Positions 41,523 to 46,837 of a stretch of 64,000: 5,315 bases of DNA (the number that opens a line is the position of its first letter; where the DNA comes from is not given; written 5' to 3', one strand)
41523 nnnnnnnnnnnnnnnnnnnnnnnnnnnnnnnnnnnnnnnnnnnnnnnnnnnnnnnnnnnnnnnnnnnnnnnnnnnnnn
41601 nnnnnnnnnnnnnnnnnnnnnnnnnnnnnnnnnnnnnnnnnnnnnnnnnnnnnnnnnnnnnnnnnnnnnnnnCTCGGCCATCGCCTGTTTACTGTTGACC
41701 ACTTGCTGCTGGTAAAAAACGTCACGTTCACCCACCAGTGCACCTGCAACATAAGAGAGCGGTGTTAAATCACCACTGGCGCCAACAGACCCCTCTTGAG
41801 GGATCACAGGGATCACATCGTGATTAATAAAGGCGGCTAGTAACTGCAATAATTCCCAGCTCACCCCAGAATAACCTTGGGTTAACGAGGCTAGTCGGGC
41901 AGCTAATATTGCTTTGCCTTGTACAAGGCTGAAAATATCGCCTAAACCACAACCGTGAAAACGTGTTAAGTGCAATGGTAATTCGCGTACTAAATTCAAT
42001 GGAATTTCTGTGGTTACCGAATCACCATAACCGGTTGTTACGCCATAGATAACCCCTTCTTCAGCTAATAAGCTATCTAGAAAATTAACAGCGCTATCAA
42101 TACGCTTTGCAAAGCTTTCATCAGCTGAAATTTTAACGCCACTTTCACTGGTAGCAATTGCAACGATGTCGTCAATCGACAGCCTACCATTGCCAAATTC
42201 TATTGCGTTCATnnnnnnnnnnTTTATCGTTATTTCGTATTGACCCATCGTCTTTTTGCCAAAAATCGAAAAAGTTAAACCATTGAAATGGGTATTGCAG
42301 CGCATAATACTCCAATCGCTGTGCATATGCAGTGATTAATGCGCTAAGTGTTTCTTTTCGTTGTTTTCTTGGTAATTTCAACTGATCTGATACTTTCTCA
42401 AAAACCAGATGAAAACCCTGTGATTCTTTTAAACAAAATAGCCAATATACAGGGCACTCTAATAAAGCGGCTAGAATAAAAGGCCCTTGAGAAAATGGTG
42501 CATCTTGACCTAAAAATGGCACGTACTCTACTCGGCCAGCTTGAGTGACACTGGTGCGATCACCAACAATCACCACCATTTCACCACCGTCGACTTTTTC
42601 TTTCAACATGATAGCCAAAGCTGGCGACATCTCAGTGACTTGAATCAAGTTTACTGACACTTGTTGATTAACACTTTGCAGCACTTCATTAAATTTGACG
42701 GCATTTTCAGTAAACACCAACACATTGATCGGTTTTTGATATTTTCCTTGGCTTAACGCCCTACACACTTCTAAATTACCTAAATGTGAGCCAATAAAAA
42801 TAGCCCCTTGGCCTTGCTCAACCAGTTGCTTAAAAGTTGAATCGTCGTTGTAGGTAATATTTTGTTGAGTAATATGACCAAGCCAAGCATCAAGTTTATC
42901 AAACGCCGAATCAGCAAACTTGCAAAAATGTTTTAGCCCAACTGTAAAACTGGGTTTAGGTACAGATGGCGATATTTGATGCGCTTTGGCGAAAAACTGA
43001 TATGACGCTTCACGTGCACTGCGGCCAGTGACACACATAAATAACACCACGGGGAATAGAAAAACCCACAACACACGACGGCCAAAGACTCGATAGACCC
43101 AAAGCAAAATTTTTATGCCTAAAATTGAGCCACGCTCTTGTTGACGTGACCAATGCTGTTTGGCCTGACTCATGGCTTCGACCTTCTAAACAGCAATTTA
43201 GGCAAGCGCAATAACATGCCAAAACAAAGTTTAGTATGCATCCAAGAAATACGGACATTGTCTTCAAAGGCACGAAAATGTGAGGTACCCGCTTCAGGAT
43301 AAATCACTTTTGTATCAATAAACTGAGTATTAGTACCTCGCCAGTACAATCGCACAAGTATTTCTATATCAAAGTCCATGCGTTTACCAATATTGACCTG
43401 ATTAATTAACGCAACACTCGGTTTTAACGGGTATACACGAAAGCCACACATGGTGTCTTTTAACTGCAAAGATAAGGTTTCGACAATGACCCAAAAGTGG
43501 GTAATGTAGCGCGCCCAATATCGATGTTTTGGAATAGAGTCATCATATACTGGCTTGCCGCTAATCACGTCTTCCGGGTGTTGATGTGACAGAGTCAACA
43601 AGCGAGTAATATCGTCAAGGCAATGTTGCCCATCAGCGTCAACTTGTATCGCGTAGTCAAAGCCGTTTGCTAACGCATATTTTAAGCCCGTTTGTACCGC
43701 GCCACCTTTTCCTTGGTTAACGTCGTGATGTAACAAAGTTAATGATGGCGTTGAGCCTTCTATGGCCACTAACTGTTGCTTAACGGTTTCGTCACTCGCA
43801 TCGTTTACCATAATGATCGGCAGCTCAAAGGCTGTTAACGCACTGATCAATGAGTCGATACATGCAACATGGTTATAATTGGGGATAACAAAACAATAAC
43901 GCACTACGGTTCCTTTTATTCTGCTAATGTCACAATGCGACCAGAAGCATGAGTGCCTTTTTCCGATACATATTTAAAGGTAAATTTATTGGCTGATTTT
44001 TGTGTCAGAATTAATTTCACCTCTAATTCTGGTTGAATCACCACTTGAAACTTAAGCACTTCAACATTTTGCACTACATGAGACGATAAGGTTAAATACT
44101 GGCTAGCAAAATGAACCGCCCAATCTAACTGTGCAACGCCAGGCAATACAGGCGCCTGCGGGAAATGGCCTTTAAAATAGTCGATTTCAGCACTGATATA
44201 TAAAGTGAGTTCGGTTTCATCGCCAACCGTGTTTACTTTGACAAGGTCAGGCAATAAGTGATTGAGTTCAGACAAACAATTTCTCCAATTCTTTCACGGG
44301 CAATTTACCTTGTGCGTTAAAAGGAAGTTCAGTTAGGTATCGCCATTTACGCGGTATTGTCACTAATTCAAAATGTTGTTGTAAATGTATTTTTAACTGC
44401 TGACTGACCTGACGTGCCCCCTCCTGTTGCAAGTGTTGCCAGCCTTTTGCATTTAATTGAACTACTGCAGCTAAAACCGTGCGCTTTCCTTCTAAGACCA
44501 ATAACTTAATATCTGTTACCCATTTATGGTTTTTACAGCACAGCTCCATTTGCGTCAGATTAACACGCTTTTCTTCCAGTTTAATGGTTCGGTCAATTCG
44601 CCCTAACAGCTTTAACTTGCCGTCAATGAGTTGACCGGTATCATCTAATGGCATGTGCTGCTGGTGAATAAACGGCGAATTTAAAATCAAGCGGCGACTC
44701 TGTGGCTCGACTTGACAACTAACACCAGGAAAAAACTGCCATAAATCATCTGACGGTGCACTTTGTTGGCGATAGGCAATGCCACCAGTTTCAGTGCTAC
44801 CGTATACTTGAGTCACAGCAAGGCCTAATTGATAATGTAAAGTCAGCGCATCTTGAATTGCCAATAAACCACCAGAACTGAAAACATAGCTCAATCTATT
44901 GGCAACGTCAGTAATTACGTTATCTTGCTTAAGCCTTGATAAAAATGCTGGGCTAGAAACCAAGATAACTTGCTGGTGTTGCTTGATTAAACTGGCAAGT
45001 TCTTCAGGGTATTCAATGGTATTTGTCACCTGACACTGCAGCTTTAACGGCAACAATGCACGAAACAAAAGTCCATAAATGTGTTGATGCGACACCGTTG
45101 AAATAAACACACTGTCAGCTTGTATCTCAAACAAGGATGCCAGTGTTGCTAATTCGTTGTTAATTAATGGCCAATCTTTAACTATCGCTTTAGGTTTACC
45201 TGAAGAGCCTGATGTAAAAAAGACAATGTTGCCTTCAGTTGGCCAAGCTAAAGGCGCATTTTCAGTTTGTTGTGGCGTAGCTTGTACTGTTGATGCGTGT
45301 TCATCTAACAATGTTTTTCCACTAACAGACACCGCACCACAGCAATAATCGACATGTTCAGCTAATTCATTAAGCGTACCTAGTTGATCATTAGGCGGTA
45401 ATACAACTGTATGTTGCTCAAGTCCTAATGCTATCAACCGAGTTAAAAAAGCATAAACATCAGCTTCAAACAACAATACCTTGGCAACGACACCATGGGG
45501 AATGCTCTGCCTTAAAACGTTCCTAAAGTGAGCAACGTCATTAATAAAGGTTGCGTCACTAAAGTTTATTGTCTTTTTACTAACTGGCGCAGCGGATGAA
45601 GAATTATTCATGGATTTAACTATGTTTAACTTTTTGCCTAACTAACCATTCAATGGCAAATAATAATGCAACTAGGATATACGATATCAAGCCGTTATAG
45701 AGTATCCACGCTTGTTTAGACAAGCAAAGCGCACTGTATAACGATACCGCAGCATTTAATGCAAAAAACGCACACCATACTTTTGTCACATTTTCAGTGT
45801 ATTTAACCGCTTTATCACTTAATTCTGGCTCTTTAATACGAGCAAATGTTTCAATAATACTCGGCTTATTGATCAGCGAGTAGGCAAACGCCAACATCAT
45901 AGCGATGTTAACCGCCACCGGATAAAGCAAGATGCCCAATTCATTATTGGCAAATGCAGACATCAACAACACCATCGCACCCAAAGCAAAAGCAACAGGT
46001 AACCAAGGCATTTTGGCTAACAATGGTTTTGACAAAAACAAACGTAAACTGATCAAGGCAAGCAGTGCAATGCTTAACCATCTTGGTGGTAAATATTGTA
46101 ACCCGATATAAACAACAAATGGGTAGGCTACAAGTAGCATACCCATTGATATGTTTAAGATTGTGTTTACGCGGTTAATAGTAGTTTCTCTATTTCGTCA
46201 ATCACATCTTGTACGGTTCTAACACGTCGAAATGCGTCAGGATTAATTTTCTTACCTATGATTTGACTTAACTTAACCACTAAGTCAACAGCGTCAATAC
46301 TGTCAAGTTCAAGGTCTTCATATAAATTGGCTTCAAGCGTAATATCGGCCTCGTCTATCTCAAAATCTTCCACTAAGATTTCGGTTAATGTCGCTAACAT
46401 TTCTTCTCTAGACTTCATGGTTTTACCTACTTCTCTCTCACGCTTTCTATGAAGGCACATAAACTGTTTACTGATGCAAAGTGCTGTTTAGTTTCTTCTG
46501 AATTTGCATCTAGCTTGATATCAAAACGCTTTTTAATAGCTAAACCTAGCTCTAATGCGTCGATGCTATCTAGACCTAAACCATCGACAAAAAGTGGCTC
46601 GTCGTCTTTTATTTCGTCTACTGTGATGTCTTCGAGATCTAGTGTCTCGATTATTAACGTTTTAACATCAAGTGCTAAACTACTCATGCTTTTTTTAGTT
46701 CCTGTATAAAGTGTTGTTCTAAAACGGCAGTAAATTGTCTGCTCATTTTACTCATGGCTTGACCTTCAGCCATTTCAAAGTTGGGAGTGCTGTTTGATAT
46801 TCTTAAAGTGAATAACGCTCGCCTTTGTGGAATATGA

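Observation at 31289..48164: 17-kb aryl-polyene / xanthomonadin / flexirubin-like pigment operon with a flavin-dependent halogenase and an aromatic ammonia-lyase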

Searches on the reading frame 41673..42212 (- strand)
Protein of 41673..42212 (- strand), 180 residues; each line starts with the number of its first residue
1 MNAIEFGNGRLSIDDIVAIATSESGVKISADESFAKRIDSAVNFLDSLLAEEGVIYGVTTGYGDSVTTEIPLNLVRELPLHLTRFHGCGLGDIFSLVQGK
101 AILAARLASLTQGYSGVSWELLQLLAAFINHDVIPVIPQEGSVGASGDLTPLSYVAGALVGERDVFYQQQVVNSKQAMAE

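Call 25: search_solved_structures(query=window:41673-42212:-, show_alignments=5, max_evalue=1e-10)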
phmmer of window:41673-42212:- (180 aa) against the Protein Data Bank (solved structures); distinct sequences matched with E-value up to 1e-10: 39.
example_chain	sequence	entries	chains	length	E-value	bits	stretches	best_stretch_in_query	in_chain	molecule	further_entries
7tqr_A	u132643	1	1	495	1.1e-25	93.6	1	4-178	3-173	Probable histidine ammonia-lyase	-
2rjr_A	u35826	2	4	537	1e-24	90.4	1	11-180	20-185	Tyrosine aminomutase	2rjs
2ohy_A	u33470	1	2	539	1e-24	90.4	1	11-180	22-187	Tyrosine aminomutase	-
2qve_A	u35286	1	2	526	1.1e-24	90.3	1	11-180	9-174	Tyrosine Aminomutase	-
3kdz_A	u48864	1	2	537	3.6e-24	88.6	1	11-180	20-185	Histidine ammonia-lyase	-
3kdy_A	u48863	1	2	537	3.9e-24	88.6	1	11-180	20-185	Histidine ammonia-lyase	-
1gk2_A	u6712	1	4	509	2.4e-23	86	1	18-179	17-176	HISTIDINE AMMONIA-LYASE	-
1eb4_A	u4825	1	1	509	2.5e-23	85.9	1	18-179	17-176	HISTIDINE AMMONIA-LYASE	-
1gkj_A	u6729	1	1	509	2.5e-23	85.9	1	18-179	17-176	HISTIDINE AMMONIA-LYASE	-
1gkm_B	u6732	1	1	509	2.5e-23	85.9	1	18-179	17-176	Histidine ammonia-lyase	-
1gk3_A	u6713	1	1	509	3.4e-22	82.2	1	18-179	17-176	HISTIDINE AMMONIA-LYASE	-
1y2m_A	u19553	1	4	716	3.3e-21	79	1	4-165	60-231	Phenylalanine ammonia-lyase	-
6v6h_A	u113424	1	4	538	7.7e-20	74.6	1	15-162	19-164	Histidine ammonia-lyase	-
6s7j_A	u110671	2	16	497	1.7e-19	73.4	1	10-179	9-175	Uncharacterized protein | ergothionase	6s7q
1b8f_A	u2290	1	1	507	2.4e-19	73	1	18-179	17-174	Histidine ammonia-lyase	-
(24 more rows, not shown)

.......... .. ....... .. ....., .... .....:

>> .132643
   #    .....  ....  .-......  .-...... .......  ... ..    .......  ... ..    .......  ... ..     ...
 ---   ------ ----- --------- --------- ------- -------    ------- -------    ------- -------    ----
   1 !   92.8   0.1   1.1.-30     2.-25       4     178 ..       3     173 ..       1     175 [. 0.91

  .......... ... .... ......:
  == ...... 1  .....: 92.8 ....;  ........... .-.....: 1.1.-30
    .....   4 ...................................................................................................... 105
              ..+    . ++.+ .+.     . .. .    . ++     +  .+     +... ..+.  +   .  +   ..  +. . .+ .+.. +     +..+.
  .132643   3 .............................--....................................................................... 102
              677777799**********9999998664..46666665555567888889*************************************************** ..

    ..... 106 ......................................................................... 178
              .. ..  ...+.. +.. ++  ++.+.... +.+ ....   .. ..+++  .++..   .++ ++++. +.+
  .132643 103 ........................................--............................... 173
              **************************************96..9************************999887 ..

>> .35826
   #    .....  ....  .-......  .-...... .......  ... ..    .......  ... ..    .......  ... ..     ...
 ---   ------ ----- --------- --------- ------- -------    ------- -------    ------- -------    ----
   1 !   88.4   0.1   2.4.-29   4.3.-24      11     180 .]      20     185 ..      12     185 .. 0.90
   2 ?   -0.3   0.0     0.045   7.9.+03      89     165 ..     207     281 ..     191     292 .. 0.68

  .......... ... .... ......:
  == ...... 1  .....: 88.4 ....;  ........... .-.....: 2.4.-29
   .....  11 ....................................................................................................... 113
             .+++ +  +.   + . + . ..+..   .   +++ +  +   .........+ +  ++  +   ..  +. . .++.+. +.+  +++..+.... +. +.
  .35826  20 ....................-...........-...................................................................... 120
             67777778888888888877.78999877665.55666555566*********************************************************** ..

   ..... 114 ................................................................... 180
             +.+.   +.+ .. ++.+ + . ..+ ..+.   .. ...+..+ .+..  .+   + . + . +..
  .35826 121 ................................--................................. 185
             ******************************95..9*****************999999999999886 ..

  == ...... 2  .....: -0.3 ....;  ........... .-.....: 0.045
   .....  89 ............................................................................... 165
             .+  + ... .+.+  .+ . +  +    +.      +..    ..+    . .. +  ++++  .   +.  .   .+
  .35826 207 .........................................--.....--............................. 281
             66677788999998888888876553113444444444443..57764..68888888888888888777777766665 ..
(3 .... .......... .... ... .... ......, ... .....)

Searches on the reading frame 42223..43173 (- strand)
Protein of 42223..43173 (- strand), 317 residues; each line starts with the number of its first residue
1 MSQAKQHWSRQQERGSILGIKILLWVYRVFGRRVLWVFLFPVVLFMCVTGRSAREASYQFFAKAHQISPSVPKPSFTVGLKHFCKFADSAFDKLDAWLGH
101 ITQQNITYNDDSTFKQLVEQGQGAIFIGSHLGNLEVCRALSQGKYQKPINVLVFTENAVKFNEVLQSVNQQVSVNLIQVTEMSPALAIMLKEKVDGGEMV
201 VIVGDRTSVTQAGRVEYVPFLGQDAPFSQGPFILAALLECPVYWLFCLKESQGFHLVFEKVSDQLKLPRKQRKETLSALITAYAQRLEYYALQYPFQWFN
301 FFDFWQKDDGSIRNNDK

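Call 3: search_protein_families(library=pfam, proteins=[window:42223-43173:-], max_evalue=0.01)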
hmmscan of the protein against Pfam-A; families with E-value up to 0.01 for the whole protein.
window:42223-43173:- (317 aa): 1 family
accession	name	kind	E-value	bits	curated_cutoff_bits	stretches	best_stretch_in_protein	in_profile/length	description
PF03279.18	Lip_A_acyltrans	-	7.7e-08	32.3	22.3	1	102-305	101-293/295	Bacterial lipid A biosynthesis acyltransferase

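Call 7: search_protein_families(library=ncbifam, proteins=[window:42223-43173:-], max_evalue=0.001)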
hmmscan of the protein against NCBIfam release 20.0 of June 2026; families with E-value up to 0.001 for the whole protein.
window:42223-43173:- (317 aa): 5 families
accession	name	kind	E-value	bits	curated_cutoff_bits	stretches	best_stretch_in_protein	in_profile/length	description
NF005120.0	PRK06553.1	equivalog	2.4e-10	40.2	273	1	103-306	113-307/308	lipid A biosynthesis lauroyl acyltransferase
NF005919.0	PRK07920.1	equivalog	3.4e-08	32.9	209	1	100-311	95-299/311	phosphatidylinositol mannoside acyltransferase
NF004190.0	PRK05645.1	equivalog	7.9e-07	28.5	377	1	114-300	104-279/295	lysophospholipid acyltransferase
NF006487.0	PRK08905.1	equivalog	8.6e-07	28.3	281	1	111-298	91-266/290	lysophospholipid acyltransferase family protein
NF006270.0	PRK08419.1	equivalog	1.8e-06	27.5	248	1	103-307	94-290/298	lipid A biosynthesis lauroyl acyltransferase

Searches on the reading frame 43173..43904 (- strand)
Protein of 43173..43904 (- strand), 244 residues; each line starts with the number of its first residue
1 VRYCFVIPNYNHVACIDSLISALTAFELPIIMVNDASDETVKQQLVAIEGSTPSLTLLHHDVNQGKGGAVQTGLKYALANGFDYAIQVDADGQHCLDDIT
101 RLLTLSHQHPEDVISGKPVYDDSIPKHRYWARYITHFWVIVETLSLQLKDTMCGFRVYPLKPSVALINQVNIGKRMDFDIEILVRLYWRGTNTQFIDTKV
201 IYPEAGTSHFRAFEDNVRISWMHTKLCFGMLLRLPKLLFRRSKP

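Call 3: search_protein_families(library=pfam, proteins=[window:43173-43904:-], max_evalue=0.01)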
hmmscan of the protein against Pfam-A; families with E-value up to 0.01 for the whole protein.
window:43173-43904:- (244 aa): 1 family
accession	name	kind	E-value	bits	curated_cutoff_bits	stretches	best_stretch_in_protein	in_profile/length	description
PF00535.33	Glycos_transf_2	-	4.3e-16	59.7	23.3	1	5-134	2-131/168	Glycosyl transferase family 2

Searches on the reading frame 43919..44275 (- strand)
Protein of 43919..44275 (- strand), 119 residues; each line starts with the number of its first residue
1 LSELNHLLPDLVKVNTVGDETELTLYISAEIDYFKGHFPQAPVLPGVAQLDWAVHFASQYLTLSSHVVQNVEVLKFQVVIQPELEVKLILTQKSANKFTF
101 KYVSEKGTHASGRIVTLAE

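Call 3: search_protein_families(library=pfam, proteins=[window:43919-44275:-], max_evalue=0.01)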
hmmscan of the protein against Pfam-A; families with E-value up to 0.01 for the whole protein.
window:43919-44275:- (119 aa): 3 families
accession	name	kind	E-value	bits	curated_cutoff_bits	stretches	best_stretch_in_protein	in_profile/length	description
PF22818.2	ApeI-like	-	2.2e-15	57.4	28.5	1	19-102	14-97/119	ApeI dehydratase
PF07977.19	FabA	-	5.9e-06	26.4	23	1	26-79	32-84/138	FabA-like domain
PF21089.3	PKS_DH_N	-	1.2e-05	25.6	27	1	40-104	37-102/103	Polyketide synthase dehydratase domain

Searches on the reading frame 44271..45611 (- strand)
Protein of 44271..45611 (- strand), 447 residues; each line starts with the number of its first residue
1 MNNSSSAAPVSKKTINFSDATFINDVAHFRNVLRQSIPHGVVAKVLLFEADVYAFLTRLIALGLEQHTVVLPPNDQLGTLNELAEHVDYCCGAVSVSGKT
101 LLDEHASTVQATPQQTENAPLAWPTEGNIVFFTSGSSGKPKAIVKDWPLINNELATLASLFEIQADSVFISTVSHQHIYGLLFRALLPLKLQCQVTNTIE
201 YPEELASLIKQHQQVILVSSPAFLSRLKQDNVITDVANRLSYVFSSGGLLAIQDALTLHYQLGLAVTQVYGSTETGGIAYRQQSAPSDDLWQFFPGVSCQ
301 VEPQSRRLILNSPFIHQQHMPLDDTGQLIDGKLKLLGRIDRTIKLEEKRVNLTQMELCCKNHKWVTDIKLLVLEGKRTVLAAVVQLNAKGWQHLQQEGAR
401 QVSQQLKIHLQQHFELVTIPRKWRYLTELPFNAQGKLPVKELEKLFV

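Call 3: search_protein_families(library=pfam, proteins=[window:44271-45611:-], max_evalue=0.01)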
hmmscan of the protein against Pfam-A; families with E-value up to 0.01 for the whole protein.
window:44271-45611:- (447 aa): 1 family
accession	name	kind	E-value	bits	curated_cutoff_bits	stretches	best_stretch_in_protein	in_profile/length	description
PF00501.34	AMP-binding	-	1.1e-15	57.8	29.9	1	101-284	127-331/384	AMP-binding enzyme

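Call 7: search_protein_families(library=ncbifam, proteins=[window:44271-45611:-], max_evalue=0.001)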
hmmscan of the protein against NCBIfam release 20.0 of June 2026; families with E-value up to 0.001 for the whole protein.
window:44271-45611:- (447 aa): 52 families (the best 25 are shown)
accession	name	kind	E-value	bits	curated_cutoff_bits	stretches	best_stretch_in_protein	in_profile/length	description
TIGR02372.1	4_coum_CoA_lig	equivalog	2e-26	92.6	334.7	1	127-437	97-385/386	4-coumarate--CoA ligase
NF006167.0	PRK08308.1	equivalog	1.6e-19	70.1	513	1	122-442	98-407/414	acyl-CoA synthetase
TIGR01733.1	AA-adenyl-dom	subfamily_domain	6.1e-19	68.1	317.4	1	107-285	107-283/409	amino acid adenylation domain-containing protein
NF004837.0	PRK06187.1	subfamily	4.1e-15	55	476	1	44-282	107-330/531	long-chain-fatty-acid--CoA ligase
NF003417.0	PRK04813.1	subfamily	1.9e-14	53.1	476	1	323-443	382-500/505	D-alanine--poly(phosphoribitol) ligase subunit DltA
NF004282.0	PRK05691.1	subfamily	4.5e-14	49.5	4090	2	328-443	4113-4223/4334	non-ribosomal peptide synthase/polyketide synthase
NF005877.1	PRK07824.1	equivalog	5.2e-14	52.1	345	1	129-446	46-362/362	o-succinylbenzoate--CoA ligase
NF005858.0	PRK07787.1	subfamily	8.1e-14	50.9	575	1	106-275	110-279/471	acyl-CoA synthetase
TIGR01734.1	D-ala-DACP-lig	equivalog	9.5e-13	47.5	559.85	1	324-443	381-499/504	D-alanine--poly(phosphoribitol) ligase subunit DltA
NF005662.0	PRK07445.1-4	equivalog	1.9e-11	43.2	640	2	15-276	18-275/467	O-succinylbenzoic acid--CoA ligase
NF006754.0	PRK09274.1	equivalog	1.9e-11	42.8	478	1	104-279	156-332/555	fatty acid CoA ligase family protein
TIGR03098.1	ligase_PEP_1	hypoth_equivalog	8.6e-11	41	592.35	1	111-274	150-313/517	acyl-CoA ligase (AMP-forming), exosortase A system-associated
NF052269.1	Staph_lig_FadD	equivalog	2.7e-10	39.2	650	1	128-280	153-305/499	long-chain-fatty-acid--CoA ligase FadD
NF005859.1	PRK07788.1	exception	1e-09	37.5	875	1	114-275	206-369/560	long-chain-fatty-acid--CoA ligase FadD2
NF006386.0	PRK08633.1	equivalog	1.7e-09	36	1221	1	128-279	785-939/1147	acyl-[ACP]--phospholipid O-acyltransferase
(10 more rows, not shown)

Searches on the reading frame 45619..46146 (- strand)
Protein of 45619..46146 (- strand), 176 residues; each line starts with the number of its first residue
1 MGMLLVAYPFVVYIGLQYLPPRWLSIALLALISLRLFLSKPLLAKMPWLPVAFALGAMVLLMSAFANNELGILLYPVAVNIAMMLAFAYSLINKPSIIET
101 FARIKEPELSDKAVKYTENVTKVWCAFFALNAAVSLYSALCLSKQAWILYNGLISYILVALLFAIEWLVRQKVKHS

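Call 3: search_protein_families(library=pfam, proteins=[window:45619-46146:-], max_evalue=0.01)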
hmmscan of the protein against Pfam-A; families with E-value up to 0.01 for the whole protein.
window:45619-46146:- (176 aa): 2 families
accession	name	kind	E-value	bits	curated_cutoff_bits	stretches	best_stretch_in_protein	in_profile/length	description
PF03694.18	Erg28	-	0.006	17.3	22.2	1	115-169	36-89/111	Erg28 like protein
PF04279.20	IspA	-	0.009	16.7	28.7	0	10-170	14-171/176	Intracellular septation protein A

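Call 7: search_protein_families(library=ncbifam, proteins=[window:45619-46146:-], max_evalue=0.001)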
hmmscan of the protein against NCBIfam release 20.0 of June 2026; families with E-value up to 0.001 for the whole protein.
window:45619-46146:- (176 aa): 1 family
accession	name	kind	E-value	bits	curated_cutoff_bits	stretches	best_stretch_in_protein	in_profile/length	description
NF001324.0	PRK00259.1-2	equivalog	0.00076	20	187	1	74-169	75-169/181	septation protein A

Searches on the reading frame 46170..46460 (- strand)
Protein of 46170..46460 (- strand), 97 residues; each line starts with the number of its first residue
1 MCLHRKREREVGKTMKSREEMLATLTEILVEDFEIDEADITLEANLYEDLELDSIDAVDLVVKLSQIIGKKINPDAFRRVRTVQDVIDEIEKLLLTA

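Call 3: search_protein_families(library=pfam, proteins=[window:46170-46460:-], max_evalue=0.01)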
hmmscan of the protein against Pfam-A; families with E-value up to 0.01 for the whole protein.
window:46170-46460:- (97 aa): 1 family
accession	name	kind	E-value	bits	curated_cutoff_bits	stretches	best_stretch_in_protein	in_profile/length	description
PF00550.31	PP-binding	-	1.8e-11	44.6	20.8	1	24-89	2-66/67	Phosphopantetheine attachment site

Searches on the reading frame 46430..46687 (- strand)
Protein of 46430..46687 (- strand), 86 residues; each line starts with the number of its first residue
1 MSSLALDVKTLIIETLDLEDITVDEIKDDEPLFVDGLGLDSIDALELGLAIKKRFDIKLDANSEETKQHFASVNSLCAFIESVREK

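Call 3: search_protein_families(library=pfam, proteins=[window:46430-46687:-], max_evalue=0.01)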
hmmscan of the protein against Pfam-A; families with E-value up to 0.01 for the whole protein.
window:46430-46687:- (86 aa): 1 family
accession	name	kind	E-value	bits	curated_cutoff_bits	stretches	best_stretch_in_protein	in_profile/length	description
PF00550.31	PP-binding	-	1.1e-08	35.7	20.8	1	9-62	4-52/67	Phosphopantetheine attachment site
